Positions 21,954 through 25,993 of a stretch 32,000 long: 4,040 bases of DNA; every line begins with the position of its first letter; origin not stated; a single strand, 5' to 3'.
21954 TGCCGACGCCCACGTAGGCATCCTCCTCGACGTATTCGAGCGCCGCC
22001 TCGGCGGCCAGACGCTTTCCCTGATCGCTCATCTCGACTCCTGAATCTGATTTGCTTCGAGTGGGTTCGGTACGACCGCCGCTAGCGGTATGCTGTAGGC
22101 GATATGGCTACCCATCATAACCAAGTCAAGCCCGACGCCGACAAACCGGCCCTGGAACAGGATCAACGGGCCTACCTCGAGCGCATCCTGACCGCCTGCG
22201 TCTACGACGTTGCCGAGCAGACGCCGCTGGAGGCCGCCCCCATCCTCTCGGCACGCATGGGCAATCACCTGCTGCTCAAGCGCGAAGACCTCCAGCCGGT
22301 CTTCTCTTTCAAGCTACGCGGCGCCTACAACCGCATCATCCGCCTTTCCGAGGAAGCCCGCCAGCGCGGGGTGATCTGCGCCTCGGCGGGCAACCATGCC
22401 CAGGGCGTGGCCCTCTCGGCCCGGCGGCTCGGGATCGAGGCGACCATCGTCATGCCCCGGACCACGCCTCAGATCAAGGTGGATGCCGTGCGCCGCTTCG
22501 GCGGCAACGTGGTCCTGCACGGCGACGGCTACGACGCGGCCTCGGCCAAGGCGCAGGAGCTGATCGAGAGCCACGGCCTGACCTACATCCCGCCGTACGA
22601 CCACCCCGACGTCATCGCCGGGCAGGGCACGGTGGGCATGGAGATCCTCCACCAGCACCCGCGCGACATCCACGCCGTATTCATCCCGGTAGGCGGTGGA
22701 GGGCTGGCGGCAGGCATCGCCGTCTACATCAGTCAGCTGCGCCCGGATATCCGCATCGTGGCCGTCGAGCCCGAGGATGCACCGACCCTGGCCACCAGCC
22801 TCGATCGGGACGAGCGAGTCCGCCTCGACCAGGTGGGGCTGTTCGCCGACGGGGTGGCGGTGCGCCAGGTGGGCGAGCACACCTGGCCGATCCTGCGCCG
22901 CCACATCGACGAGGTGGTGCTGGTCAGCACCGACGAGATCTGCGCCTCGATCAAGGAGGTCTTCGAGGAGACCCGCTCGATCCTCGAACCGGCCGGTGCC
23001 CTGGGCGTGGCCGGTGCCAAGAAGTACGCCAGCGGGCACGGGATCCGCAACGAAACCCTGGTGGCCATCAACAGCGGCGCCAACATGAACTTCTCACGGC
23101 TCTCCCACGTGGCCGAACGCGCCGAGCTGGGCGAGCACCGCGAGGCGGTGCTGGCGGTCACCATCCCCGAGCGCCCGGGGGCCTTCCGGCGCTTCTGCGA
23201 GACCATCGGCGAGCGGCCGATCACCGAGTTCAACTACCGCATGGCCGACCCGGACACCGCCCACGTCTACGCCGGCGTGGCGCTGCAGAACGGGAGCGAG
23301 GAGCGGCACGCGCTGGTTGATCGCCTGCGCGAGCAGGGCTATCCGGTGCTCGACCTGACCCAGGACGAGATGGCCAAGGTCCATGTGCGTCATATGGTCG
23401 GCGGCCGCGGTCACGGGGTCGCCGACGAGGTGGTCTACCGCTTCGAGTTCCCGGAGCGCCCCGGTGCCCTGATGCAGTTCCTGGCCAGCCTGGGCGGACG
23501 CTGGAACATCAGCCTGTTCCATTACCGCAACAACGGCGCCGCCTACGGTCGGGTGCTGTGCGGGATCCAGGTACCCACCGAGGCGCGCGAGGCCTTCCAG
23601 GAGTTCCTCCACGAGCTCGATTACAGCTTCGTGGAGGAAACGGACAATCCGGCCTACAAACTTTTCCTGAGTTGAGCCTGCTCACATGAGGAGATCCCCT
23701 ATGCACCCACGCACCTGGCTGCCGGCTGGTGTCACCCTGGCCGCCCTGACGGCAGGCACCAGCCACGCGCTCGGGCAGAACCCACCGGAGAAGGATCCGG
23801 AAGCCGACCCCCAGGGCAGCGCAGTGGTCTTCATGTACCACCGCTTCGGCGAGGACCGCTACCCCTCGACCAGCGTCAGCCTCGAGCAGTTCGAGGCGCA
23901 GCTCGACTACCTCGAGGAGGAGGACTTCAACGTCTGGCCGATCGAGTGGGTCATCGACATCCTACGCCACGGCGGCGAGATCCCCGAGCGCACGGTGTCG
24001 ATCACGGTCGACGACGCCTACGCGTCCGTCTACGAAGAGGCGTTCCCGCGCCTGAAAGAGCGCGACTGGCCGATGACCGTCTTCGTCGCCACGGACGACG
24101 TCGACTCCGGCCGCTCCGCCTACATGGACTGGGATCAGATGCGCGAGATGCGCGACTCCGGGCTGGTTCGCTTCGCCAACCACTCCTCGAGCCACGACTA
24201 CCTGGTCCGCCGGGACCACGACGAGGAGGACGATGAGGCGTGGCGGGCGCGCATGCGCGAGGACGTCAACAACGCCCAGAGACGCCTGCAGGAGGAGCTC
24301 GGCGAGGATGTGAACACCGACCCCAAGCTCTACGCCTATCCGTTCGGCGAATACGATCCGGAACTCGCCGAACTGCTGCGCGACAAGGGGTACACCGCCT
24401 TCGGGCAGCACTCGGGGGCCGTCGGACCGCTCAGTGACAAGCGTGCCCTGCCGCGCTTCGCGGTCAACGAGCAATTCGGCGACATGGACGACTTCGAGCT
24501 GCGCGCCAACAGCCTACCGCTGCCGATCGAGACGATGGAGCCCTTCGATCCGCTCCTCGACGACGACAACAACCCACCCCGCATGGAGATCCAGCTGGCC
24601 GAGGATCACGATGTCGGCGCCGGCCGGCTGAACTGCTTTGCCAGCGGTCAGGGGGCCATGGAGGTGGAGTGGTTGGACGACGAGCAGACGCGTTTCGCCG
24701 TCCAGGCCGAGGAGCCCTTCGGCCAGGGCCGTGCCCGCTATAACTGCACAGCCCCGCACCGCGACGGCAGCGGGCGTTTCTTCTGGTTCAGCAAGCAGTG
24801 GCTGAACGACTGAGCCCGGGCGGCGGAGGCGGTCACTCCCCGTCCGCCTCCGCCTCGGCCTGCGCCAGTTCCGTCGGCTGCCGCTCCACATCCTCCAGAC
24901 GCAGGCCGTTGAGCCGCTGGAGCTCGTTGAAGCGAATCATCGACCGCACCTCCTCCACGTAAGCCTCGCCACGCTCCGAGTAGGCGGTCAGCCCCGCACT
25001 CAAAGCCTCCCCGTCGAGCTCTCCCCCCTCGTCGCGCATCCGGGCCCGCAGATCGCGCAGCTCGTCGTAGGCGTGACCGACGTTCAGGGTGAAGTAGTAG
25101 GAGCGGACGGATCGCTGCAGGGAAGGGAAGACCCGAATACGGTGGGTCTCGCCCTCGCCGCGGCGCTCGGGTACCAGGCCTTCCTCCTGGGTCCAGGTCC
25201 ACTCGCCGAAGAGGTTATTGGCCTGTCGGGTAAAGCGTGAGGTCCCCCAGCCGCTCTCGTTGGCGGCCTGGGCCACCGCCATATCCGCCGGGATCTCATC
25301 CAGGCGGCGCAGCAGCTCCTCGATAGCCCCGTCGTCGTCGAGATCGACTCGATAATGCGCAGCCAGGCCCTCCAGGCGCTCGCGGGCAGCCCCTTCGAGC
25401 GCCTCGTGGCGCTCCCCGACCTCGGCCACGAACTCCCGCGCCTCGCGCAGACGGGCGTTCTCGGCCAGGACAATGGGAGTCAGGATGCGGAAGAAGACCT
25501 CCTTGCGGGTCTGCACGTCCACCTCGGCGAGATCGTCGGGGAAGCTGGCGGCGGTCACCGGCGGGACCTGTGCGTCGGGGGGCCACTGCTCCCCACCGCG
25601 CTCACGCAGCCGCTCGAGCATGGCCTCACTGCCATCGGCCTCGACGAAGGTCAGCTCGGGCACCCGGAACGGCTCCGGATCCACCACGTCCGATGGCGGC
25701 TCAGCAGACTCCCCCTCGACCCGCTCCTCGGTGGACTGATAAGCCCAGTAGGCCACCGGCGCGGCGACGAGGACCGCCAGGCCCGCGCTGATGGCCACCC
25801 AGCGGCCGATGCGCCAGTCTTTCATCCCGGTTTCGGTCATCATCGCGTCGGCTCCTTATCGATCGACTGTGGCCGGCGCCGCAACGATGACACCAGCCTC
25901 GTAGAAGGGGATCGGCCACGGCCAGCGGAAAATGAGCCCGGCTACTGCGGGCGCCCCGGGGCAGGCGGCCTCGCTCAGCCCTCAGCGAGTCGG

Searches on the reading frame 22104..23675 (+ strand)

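Call 16: search_protein_families(library=pfam, proteins=[window:22104-23675:+])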
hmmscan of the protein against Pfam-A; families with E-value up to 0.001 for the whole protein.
window:22104-23675:+ (523 aa): 2 families
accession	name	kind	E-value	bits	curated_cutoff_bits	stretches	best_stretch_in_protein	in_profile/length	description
PF00291.31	PALP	-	3.9e-85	286.2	35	1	37-325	5-295/295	Pyridoxal-phosphate dependent enzyme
PF00585.24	Thr_dehydrat_C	-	1.7e-50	169.3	27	2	436-522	4-91/91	C-terminal regulatory domain of Threonine dehydratase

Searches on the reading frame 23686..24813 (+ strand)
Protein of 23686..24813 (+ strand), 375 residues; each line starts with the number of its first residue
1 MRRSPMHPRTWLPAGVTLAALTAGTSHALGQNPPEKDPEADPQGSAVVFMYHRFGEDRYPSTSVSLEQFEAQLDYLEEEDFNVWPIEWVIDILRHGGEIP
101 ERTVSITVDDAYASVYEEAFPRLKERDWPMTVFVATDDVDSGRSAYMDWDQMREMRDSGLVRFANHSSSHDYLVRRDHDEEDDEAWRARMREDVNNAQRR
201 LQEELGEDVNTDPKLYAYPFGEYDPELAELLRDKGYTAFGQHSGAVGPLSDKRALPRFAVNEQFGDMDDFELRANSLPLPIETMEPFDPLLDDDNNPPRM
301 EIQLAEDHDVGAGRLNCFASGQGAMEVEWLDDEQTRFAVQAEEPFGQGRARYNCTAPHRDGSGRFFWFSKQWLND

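Call 16: search_protein_families(library=pfam, proteins=[window:23686-24813:+])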
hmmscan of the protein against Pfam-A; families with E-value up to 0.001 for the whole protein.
window:23686-24813:+ (375 aa): 1 family
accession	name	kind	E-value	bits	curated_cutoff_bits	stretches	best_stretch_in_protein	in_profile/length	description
PF01522.26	Polysacc_deac_1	-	3.6e-23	82.3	23.1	1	99-238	4-123/124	Polysaccharide deacetylase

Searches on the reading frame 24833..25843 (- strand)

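Call 16: search_protein_families(library=pfam, proteins=[window:24833-25843:-])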
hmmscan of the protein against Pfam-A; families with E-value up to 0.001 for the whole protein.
window:24833-25843:- (336 aa): 1 family
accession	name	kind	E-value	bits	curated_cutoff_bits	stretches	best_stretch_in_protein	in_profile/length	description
PF01832.25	Glucosaminidase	-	4.2e-15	56.9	30.2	1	183-264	12-88/123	Mannosyl-glycoprotein endo-beta-N-acetylglucosaminidase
